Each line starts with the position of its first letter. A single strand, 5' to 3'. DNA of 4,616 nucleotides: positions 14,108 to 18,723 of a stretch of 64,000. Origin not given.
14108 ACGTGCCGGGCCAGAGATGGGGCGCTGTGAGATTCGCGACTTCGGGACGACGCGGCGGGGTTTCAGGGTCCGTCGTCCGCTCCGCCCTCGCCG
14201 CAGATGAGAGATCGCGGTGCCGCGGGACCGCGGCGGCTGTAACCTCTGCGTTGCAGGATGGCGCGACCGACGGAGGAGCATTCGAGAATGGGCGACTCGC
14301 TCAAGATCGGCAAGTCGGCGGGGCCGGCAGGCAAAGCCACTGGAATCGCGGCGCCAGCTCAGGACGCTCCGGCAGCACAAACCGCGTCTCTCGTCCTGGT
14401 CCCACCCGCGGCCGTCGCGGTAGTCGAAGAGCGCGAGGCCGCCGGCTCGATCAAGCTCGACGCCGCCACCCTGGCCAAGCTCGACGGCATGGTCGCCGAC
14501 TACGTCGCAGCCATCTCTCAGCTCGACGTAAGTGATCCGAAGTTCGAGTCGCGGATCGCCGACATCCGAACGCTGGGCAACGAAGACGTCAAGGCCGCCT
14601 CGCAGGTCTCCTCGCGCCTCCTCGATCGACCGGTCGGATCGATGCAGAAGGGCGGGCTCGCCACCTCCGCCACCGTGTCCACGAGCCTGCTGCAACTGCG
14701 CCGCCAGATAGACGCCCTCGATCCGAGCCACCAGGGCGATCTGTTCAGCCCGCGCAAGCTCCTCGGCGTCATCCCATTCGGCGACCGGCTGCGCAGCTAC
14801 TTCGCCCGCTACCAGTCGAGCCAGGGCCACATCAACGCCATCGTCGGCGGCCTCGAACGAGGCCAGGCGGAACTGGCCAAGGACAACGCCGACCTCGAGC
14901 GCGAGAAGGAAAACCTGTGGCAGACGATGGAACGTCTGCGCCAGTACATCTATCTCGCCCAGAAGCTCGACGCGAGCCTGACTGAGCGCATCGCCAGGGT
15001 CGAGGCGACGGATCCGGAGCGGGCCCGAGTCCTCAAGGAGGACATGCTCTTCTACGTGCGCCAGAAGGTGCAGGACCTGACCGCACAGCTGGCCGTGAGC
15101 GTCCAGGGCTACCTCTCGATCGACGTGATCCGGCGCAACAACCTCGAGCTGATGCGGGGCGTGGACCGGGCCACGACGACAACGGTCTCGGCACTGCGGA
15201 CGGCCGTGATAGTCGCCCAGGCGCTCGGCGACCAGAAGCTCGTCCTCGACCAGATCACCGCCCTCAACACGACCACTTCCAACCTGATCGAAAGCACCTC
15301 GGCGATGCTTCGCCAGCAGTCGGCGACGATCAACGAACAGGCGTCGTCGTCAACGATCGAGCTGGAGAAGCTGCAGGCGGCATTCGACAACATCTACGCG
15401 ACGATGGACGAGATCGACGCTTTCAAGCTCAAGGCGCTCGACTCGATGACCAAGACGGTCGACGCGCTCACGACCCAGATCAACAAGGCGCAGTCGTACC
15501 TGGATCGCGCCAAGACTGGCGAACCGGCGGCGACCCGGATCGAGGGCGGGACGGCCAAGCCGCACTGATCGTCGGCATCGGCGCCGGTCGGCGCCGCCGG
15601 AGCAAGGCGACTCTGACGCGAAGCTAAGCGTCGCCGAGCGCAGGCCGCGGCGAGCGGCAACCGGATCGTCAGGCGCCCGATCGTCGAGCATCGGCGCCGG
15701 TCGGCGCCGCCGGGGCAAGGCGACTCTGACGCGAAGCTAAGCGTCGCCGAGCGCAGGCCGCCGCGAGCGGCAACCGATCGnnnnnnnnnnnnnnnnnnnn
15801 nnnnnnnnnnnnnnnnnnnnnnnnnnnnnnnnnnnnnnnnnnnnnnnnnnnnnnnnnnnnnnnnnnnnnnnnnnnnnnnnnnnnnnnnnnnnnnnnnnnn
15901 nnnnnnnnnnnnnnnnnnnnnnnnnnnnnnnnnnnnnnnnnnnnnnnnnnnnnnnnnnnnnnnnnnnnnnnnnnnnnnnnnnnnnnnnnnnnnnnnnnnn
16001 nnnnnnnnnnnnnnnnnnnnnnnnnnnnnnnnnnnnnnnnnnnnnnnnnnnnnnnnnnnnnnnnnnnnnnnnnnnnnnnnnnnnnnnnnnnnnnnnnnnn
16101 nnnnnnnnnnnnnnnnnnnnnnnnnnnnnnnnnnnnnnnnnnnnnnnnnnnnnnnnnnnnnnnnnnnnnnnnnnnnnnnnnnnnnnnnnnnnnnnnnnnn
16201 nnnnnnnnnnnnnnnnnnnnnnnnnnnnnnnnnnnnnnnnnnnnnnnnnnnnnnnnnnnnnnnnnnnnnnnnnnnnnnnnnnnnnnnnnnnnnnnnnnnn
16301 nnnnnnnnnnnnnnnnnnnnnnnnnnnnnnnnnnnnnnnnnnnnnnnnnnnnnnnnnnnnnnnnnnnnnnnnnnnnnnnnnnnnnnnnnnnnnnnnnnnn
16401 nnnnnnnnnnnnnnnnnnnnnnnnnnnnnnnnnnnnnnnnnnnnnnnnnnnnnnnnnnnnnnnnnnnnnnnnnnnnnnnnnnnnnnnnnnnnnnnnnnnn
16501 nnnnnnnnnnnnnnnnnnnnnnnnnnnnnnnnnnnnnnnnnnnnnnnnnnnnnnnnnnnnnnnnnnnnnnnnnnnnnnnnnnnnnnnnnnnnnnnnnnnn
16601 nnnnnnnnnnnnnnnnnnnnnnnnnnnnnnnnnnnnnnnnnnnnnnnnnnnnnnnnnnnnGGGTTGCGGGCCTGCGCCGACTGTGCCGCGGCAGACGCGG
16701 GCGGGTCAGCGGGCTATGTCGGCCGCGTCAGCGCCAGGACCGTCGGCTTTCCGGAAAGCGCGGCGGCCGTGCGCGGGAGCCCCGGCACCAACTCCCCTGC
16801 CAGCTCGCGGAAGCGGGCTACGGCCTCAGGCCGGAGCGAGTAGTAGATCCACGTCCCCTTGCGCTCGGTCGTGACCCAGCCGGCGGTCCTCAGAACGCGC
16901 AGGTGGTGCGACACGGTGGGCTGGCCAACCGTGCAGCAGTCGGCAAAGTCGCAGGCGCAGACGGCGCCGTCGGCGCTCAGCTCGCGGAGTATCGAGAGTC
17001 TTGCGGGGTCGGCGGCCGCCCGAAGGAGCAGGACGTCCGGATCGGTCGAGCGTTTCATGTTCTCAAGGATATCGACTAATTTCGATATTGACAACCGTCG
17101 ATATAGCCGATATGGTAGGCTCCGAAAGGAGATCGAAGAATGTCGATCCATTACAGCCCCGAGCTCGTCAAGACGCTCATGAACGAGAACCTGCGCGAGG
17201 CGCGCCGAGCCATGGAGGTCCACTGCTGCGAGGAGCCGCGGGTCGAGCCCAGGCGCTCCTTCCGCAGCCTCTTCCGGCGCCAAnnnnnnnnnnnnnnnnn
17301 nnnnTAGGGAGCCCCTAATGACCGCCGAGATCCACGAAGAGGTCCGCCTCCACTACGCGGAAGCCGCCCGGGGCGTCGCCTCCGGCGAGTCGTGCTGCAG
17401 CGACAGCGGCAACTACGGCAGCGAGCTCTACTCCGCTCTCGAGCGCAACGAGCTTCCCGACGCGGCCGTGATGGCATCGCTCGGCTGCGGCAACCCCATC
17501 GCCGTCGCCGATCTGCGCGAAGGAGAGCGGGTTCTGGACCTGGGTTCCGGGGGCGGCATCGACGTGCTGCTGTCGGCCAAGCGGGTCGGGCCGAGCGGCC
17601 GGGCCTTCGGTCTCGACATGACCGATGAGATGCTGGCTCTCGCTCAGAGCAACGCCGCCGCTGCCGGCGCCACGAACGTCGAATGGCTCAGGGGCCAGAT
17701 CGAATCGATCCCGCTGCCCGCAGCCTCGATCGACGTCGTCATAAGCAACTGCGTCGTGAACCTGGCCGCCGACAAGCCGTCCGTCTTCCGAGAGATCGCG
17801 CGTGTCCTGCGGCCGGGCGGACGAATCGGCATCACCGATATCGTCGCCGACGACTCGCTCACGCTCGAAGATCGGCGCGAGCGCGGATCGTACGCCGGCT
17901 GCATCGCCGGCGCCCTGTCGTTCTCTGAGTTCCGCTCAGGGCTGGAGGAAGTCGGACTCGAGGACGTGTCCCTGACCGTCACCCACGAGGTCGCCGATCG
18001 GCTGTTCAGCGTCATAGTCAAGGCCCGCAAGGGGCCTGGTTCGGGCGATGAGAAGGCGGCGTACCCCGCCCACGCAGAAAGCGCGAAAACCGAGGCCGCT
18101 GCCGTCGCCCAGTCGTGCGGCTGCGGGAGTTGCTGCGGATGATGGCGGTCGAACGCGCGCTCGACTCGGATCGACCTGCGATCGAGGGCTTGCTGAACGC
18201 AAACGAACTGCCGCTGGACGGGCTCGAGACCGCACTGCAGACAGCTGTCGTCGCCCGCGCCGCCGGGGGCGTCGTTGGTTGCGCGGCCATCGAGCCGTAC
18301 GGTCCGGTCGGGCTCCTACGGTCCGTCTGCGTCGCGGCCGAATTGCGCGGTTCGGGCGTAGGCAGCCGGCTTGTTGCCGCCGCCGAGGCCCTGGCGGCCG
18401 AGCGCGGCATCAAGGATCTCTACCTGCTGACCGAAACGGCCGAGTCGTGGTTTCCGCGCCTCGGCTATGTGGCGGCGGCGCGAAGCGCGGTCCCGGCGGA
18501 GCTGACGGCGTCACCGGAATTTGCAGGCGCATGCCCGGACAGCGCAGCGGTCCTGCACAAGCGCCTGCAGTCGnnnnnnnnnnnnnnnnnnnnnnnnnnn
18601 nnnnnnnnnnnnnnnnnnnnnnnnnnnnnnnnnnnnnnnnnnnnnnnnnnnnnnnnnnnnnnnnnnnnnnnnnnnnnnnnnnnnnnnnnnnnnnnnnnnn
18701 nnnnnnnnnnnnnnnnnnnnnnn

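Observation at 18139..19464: ArsN-like acetyltransferase fused to a LigB/DODA-type extradiol dioxygenase, translationally coupled to arsM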

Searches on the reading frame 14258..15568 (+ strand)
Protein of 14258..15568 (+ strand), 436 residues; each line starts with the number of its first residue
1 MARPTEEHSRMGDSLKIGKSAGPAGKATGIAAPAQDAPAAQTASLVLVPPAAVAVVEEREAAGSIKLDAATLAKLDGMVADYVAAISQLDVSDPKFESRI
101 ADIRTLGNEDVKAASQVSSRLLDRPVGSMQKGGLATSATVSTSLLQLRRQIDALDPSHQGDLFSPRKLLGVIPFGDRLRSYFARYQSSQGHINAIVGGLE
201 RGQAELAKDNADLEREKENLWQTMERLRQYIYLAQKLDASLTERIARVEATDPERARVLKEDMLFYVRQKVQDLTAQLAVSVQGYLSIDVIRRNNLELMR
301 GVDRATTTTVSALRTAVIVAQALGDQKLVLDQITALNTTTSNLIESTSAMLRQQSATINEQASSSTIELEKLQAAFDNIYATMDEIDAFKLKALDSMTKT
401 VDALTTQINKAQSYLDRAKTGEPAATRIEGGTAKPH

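Call 3: search_protein_families(library=pfam, proteins=[window:14258-15568:+], max_evalue=0.01)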
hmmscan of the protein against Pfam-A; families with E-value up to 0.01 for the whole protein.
window:14258-15568:+ (436 aa): 1 family
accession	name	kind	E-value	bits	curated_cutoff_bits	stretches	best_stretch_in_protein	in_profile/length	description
PF05816.16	TelA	-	4.2e-90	302.6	30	1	96-417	4-332/332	Toxic anion resistance protein (TelA)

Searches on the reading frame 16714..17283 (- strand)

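Call 3: search_protein_families(library=pfam, proteins=[window:16714-17283:-], max_evalue=0.01)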
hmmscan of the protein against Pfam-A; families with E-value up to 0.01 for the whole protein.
window:16714-17283:- (189 aa): 2 families
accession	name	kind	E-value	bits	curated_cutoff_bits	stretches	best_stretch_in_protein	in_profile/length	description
PF01022.26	HTH_5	-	1.3e-09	38.2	22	1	92-138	1-46/47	Bacterial regulatory protein, arsR family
PF12840.13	HTH_20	-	8.7e-08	32.5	27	1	91-135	2-46/51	Helix-turn-helix domain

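Call 4: search_protein_families(library=ncbifam, proteins=[window:16714-17283:-], max_evalue=0.01)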
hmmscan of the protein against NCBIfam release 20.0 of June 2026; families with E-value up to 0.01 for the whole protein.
window:16714-17283:- (189 aa): 8 families
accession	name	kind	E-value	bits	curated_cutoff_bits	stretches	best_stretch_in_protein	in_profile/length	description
NF033788.1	HTH_metalloreg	subfamily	6.7e-25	86.7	55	1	86-157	4-75/77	metalloregulator ArsR/SmtB family transcription factor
NF041413.1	ArsR_Rv2640c_fam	equivalog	2.1e-15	57.1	155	1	85-159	34-110/118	Rv2640c family ArsR-like transcriptional regulator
NF033789.1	repress_SdpR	subfamily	2e-14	53.3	100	1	87-151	2-65/79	autorepressor SdpR family transcription factor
NF007528.0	PRK10141.1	subfamily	2e-13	50.2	97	1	84-154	7-77/117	metalloregulator ArsR/SmtB family transcription factor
NF045707.1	Dbac_1936_reg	equivalog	2.4e-11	43.5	115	1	85-155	9-78/99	ArsR/SmtB-type metalloregulator TsoR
NF040642.1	sulf_sens_BigR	equivalog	6.8e-09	35.7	155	1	84-157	11-83/95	sulfite-sensing transcriptional repressor BigR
NF052532.1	TransRegPagRBaca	equivalog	2.7e-07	30.6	170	1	79-155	13-88/99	transcriptional repressor PagR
NF047906.1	CdPbTransRegCmtR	equivalog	4.7e-07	29.7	150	1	86-157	14-84/104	Cd(II)/Pb(II)-sensing metalloregulatory transcriptional regulator CmtR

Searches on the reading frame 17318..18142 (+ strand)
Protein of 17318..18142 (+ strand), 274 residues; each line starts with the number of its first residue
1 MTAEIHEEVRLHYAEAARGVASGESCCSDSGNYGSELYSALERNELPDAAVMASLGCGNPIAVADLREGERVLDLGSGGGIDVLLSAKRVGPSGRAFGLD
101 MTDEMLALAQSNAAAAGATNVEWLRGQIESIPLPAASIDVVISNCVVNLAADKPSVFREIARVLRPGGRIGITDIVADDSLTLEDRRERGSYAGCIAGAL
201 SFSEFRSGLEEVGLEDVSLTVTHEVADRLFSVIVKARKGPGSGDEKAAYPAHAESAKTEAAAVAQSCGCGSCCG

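Call 3: search_protein_families(library=pfam, proteins=[window:17318-18142:+], max_evalue=0.01)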
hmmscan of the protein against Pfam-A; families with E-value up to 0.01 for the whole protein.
window:17318-18142:+ (274 aa): 12 families
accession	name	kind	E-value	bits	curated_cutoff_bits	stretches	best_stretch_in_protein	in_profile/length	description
PF13847.12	Methyltransf_31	-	4.1e-29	101.6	27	1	67-184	2-120/145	Methyltransferase domain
PF13649.12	Methyltransf_25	-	4.6e-21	75.7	27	1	72-168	1-97/97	Methyltransferase domain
PF08241.18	Methyltransf_11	-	1.8e-20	73.8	21.2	1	73-170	1-93/95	Methyltransferase domain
PF01209.24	Ubie_methyltran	-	9.6e-15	55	20.1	1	66-172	45-151/233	ubiE/COQ5 methyltransferase family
PF08242.18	Methyltransf_12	-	1.2e-11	45.7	30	1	73-170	1-98/98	Methyltransferase domain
PF13489.12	Methyltransf_23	-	5.1e-09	36.5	27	1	65-185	19-124/164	Methyltransferase domain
PF20922.3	Anamorsin_N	-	1.4e-06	28.6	27.1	1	104-180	19-95/163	Anamorsin, N-terminal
PF01135.25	PCMT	-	5.2e-06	26.8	20.3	1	65-139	70-144/210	Protein-L-isoaspartate(D-aspartate) O-methyltransferase (PCMT)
PF06325.19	PrmA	-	5.9e-06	26.4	22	1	66-189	159-275/296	Ribosomal protein L11 methyltransferase (PrmA)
PF05148.21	Methyltransf_8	-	0.00011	22.5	27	1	127-175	112-159/219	Hypothetical methyltransferase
PF05175.20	MTS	-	0.0013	18.9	23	1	68-170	31-136/170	Methyltransferase small domain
PF01170.24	UPF0020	-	0.0041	17.3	22.3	1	96-144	79-128/197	RMKL-like, methyltransferase domain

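Call 4: search_protein_families(library=ncbifam, proteins=[window:17318-18142:+], max_evalue=0.01)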
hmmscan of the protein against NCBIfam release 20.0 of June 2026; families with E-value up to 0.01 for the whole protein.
window:17318-18142:+ (274 aa): 46 families (the best 25 are shown)
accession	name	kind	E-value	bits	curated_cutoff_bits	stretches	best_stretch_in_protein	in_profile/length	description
NF008823.0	PRK11873.1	subfamily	3.8e-81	272.6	263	1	3-233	5-243/272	arsenite methyltransferase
NF041537.1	ArsM_AhpD_UU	exception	3.2e-44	151.1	510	1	38-220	46-228/345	arsenite methyltransferase/AhpD domain selenoprotein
NF041536.1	ArsM_DUF2284_UU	exception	2e-42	145.1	575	1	44-244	52-253/459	arsenite methyltransferase/DUF2284 domain selenoprotein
NF047649.1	MTase_UXPK_star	exception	1.5e-41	142.3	460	1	4-220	12-229/283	methyltransferase/UXPK-star double selenoprotein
NF040538.1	methyl_ArsM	equivalog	3.2e-38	131.8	500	2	127-228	160-264/356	arsinothricin biosynthesis methyltransferase ArsM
NF045667.1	MTase_DVU1556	equivalog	1.6e-25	89.8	155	1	61-216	15-162/213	DVU_1556 family methyltransferase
NF038099.1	AsSugarArsM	exception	8.2e-24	84.4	400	1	10-219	7-218/321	arsenosugar biosynthesis arsenite methyltransferase ArsM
NF040539.1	AST_met_ArsM_2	exception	4.3e-19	69.4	240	1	68-219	56-210/262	putative arsinothricin biosynthesis methyltransferase ArsM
NF001244.0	PRK00216.1-5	equivalog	4.8e-16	58.8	216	1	65-180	45-161/236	bifunctional demethylmenaquinone methyltransferase/2-methoxy-6-polyprenyl-1,4-benzoquinol methylase UbiE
NF052510.1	methyltran_MpqE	exception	9e-16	58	335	1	62-170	40-149/234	methyl-plastoquinone biosynthesis methyltransferase MpqE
NF001240.0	PRK00216.1-1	equivalog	3.8e-15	55.6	378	1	61-172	56-168/251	bifunctional demethylmenaquinone methyltransferase/2-methoxy-6-polyprenyl-1,4-benzoquinol methylase UbiE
TIGR02072.1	BioC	equivalog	7e-15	55.5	184.95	1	69-178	35-138/244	malonyl-ACP O-methyltransferase BioC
NF043040.1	corrin_prot_MT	hypoth_equivalog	3.2e-14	52.9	180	1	65-178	37-153/216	corrinoid protein-associated methyltransferase CpaM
TIGR01934.1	MenG_MenH_UbiE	subfamily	4.6e-14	52.3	158.35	1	66-180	37-149/223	ubiquinone/menaquinone biosynthesis methyltransferase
TIGR02752.1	MenG_heptapren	equivalog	8.4e-14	51.6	419.85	1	64-172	41-149/231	demethylmenaquinone methyltransferase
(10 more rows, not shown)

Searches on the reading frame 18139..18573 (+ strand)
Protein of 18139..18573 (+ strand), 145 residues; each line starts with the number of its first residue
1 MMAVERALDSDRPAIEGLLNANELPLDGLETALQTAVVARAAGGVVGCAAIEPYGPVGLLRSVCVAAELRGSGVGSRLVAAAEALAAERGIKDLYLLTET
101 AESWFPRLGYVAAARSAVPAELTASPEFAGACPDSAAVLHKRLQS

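Call 40: find_homologous_proteins(query=window:18139-18573:+, max_evalue=0.00001)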
Query window:18139-18573:+ (145 aa): 573 proteins with E <= 0.00001 among 2202 candidates; the best 120 are listed.
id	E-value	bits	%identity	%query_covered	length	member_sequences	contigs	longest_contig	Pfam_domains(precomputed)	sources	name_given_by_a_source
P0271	1.0e-66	241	80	99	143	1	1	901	PF13508.14,PF00583.32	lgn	-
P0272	4.5e-66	239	81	99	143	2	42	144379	PF13673.14,PF13508.14,PF00583.32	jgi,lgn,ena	jgi:amino-acid N-acetyltransferase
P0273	5.3e-63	229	75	98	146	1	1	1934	PF13508.14,PF00583.32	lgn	-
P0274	3.2e-61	223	76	99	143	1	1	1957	PF13673.14,PF13508.14,PF00583.32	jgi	jgi:amino-acid N-acetyltransferase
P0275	6.7e-60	219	74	99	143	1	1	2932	PF13673.14,PF13508.14,PF00583.32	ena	-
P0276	4.3e-59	216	77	99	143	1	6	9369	PF13673.14,PF13508.14,PF00583.32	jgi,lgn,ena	jgi:amino-acid N-acetyltransferase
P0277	4.4e-59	216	75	99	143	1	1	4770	PF13673.14,PF13508.14,PF00583.32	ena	-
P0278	6.6e-59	216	75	99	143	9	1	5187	PF13673.14,PF13508.14,PF00583.32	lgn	-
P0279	7.9e-59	215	73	99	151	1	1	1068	PF13673.14,PF13508.14,PF08445.17,PF00583.32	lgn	-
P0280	1.1e-58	215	76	99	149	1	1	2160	PF13673.14,PF13508.14,PF00583.32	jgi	jgi:amino-acid N-acetyltransferase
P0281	1.4e-58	215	73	99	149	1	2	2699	PF13673.14,PF13508.14,PF00583.32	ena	-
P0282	1.4e-58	215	78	99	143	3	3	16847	PF13673.14,PF13508.14,PF00583.32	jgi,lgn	jgi:amino-acid N-acetyltransferase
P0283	2.4e-58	214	76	99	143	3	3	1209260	PF13673.14,PF13508.14,PF00583.32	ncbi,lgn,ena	-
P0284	2.8e-58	214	76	99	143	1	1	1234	PF13673.14,PF13508.14,PF08445.17,PF00583.32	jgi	jgi:amino-acid N-acetyltransferase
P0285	6.3e-58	213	75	99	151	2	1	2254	PF13508.14,PF00583.32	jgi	jgi:amino-acid N-acetyltransferase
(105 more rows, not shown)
